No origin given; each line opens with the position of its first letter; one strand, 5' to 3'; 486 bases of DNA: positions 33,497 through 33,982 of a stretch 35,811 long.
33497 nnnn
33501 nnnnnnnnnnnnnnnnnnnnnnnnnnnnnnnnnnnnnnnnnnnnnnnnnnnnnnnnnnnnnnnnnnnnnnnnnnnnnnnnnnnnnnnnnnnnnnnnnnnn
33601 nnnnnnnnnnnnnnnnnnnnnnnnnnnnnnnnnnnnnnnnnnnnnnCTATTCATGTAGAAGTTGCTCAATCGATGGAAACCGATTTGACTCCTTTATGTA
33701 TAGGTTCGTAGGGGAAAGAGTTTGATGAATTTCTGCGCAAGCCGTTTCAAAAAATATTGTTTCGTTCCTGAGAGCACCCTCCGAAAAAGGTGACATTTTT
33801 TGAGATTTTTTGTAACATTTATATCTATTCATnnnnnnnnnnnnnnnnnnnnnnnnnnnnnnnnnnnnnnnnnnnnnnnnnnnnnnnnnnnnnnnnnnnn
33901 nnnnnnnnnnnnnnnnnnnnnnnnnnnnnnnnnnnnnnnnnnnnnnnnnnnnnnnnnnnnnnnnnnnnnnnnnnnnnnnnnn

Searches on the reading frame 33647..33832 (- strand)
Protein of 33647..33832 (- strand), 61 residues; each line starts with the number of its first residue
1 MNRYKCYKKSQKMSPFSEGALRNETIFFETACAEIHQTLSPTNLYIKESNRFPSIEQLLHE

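Call 13: find_encoding_contigs(protein=window:33647-33832:-, flank=10000, max_places=6)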
Protein window:33647-33832:- (61 aa): no gene with exactly this product is on record in the collection.
